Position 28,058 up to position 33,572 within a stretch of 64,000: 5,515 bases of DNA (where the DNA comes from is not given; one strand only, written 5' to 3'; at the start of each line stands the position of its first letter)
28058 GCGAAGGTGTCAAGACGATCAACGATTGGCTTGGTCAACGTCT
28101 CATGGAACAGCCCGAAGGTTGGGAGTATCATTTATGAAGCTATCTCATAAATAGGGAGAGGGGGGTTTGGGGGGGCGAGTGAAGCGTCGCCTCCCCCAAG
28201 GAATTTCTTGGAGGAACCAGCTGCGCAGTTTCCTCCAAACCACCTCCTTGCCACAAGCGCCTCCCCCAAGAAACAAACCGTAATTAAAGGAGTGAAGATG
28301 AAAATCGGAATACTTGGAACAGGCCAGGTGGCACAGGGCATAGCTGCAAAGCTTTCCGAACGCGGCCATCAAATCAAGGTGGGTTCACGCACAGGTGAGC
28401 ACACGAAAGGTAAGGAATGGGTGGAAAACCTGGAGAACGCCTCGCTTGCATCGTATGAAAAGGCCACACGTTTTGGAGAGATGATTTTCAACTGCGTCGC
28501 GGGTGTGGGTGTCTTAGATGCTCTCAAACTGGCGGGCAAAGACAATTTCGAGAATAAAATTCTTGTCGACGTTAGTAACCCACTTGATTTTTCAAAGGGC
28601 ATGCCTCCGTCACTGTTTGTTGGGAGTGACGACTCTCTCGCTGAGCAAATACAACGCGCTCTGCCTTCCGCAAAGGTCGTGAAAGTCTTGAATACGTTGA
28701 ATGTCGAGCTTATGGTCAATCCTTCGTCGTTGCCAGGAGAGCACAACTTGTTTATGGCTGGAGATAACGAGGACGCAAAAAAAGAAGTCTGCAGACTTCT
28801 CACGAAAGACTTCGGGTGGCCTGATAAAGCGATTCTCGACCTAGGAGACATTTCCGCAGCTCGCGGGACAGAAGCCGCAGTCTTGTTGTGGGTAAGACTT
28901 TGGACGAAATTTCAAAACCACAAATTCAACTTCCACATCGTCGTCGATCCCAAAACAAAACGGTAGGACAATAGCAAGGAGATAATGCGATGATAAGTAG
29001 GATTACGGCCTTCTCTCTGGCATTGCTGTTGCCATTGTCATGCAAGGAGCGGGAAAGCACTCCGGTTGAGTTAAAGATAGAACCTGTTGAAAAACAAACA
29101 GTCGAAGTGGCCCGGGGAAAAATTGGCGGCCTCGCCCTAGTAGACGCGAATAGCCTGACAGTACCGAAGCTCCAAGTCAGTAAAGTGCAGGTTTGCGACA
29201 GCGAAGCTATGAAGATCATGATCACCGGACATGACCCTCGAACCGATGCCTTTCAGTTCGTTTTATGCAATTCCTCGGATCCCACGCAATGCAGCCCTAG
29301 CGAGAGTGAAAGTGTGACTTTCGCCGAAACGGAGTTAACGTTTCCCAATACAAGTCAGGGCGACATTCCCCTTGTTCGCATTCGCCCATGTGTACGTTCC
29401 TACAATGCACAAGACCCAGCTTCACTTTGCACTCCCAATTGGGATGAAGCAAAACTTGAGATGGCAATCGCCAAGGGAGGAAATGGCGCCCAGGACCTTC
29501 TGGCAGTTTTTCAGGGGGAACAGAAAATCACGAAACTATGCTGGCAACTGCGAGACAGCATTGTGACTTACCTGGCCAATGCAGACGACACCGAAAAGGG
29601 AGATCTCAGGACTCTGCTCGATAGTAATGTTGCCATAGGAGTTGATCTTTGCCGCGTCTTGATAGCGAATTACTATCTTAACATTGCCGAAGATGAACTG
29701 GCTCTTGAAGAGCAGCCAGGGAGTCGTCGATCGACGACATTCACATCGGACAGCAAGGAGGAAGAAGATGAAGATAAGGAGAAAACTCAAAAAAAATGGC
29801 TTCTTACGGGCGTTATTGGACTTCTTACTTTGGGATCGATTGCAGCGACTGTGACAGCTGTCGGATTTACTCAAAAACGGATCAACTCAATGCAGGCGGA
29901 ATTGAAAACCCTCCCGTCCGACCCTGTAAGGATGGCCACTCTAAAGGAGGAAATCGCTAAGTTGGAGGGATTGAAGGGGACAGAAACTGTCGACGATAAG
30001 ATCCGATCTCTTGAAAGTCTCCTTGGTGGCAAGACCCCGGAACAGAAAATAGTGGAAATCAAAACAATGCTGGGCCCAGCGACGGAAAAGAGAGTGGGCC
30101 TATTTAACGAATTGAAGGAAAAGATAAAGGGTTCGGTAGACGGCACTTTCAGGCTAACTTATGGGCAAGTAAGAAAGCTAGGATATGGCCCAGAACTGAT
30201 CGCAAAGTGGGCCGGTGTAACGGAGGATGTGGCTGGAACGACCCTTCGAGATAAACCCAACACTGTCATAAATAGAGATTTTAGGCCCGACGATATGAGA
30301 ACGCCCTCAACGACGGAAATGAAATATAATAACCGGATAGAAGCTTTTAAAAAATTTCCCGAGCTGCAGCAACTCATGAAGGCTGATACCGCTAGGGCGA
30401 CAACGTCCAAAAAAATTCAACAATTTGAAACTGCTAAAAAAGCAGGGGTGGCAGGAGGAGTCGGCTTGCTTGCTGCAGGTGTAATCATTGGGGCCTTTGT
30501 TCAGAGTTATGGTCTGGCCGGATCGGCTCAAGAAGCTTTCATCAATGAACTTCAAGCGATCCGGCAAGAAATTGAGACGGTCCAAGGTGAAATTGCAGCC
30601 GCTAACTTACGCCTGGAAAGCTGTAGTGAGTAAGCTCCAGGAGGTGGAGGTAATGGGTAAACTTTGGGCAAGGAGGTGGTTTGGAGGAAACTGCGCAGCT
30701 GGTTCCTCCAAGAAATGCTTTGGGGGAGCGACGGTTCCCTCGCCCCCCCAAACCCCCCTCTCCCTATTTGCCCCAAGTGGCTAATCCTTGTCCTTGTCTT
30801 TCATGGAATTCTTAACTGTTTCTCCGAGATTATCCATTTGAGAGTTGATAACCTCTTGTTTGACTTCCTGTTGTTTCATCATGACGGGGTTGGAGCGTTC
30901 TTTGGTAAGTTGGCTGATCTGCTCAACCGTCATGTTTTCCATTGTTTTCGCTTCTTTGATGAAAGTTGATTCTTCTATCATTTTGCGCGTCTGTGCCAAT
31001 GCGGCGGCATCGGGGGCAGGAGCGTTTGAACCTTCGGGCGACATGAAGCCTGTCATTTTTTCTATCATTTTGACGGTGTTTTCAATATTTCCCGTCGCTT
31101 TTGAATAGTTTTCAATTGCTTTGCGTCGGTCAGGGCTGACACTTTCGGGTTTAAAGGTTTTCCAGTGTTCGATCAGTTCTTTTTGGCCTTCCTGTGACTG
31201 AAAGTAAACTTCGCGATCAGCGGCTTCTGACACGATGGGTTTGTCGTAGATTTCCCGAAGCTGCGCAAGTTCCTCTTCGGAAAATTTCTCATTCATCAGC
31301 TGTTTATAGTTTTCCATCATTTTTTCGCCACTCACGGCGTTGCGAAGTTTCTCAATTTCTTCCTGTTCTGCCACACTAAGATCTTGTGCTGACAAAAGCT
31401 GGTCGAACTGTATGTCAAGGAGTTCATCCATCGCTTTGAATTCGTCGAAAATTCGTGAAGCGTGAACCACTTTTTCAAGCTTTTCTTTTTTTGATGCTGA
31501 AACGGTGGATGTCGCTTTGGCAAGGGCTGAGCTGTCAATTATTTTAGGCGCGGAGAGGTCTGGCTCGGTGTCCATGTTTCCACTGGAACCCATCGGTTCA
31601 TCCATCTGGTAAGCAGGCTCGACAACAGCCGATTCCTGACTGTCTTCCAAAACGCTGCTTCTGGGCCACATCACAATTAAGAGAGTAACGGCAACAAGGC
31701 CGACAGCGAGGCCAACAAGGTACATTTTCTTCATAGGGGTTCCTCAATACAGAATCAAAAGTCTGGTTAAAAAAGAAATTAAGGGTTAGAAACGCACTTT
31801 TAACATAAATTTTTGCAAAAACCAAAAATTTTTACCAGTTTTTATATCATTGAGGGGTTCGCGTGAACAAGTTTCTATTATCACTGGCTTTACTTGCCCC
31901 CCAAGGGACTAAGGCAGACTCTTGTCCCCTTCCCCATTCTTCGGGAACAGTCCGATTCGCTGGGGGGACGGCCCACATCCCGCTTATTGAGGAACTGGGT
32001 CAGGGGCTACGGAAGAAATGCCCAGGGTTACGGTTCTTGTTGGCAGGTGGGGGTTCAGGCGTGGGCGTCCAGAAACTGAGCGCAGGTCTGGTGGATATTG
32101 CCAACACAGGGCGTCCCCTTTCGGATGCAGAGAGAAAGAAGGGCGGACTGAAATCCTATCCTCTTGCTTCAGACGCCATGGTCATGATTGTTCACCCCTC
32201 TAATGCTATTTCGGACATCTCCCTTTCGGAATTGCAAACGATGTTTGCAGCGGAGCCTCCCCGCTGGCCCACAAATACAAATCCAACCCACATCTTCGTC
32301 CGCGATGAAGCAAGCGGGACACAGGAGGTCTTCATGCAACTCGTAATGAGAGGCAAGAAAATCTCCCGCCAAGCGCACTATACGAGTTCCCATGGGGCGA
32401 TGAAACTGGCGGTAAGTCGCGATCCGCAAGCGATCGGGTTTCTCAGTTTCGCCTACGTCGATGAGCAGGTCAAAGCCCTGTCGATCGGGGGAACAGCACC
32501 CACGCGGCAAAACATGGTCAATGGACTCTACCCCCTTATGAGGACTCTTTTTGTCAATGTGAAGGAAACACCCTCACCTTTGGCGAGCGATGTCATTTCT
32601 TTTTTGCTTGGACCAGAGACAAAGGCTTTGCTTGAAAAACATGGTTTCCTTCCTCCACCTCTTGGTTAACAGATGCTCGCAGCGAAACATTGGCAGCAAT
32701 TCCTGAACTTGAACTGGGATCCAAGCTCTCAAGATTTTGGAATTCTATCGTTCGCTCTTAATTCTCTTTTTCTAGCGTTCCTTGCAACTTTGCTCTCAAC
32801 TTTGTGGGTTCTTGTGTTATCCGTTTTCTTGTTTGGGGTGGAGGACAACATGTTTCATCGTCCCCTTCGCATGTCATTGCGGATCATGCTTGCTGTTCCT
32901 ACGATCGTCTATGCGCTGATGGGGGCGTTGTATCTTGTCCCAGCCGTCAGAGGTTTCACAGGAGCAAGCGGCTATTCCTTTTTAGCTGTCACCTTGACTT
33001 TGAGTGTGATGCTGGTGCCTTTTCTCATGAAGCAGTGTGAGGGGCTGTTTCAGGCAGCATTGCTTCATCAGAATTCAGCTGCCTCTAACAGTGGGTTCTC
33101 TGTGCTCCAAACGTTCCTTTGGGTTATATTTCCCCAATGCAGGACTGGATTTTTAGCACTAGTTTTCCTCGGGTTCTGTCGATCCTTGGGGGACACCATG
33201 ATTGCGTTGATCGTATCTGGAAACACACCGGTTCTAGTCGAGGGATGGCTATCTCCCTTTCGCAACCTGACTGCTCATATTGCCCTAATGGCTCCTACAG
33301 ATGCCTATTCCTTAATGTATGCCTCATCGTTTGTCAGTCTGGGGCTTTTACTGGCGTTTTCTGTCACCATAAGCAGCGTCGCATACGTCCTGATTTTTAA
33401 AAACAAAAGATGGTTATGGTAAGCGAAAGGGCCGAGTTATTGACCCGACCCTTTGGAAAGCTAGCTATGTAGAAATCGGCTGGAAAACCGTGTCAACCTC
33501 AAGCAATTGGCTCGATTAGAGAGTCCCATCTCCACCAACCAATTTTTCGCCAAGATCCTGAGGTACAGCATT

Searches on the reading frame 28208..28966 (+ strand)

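Call 14: search_protein_families(library=pfam, proteins=[window:28208-28966:+], max_evalue=0.00001)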
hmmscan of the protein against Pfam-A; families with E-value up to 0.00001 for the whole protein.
window:28208-28966:+ (252 aa): 1 family
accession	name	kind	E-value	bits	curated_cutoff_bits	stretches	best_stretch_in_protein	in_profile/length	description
PF03807.23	F420_oxidored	-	1.8e-14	54.5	21.6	1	32-125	1-94/94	NADP oxidoreductase coenzyme F420-dependent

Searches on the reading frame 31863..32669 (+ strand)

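Call 14: search_protein_families(library=pfam, proteins=[window:31863-32669:+], max_evalue=0.00001)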
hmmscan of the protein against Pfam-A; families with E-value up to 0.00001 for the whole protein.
window:31863-32669:+ (268 aa): 2 families
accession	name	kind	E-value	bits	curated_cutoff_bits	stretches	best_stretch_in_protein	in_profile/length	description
PF12849.12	PBP_like_2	-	2e-26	93.8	27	1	26-252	8-267/267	PBP superfamily domain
PF12727.12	PBP_like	-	4e-08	33.1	27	1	49-207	4-162/193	PBP superfamily domain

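Call 77: search_protein_families(library=ncbifam, proteins=[window:31863-32669:+], max_evalue=0.000001)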
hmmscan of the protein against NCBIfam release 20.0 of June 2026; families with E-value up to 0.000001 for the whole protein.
window:31863-32669:+ (268 aa): 2 families
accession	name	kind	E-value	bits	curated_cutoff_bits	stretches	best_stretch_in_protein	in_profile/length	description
TIGR02136.1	ptsS_2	subfamily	9.6e-44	149.7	206.6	1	29-264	40-294/295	phosphate ABC transporter substrate-binding protein PstS family protein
TIGR00975.1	3a0107s03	equivalog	3e-08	33.1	205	1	31-110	2-84/315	phosphate ABC transporter substrate-binding protein PstS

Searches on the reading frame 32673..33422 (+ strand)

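Call 14: search_protein_families(library=pfam, proteins=[window:32673-33422:+], max_evalue=0.00001)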
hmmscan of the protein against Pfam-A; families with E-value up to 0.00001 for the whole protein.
window:32673-33422:+ (249 aa): 0 families

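Call 77: search_protein_families(library=ncbifam, proteins=[window:32673-33422:+], max_evalue=0.000001)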
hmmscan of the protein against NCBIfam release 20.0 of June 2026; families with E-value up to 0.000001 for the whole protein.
window:32673-33422:+ (249 aa): 5 families
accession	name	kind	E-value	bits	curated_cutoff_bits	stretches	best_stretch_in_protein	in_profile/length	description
TIGR02138.1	phosphate_pstC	equivalog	2.4e-28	99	196.45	1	5-243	38-293/296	phosphate ABC transporter permease subunit PstC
TIGR00974.1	3a0107s02c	equivalog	9.6e-17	61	193.45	1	9-237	37-267/272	phosphate ABC transporter permease PstA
NF008435.0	PRK11275.1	equivalog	9e-16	57.8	502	1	98-234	165-300/319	phosphate ABC transporter permease PstC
TIGR01097.1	PhnE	equivalog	2.8e-07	30.3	216.7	1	7-168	43-192/252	phosphonate ABC transporter, permease protein PhnE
TIGR02141.1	modB_ABC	equivalog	4.8e-07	29.6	182.6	1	31-187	3-164/208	molybdate ABC transporter permease subunit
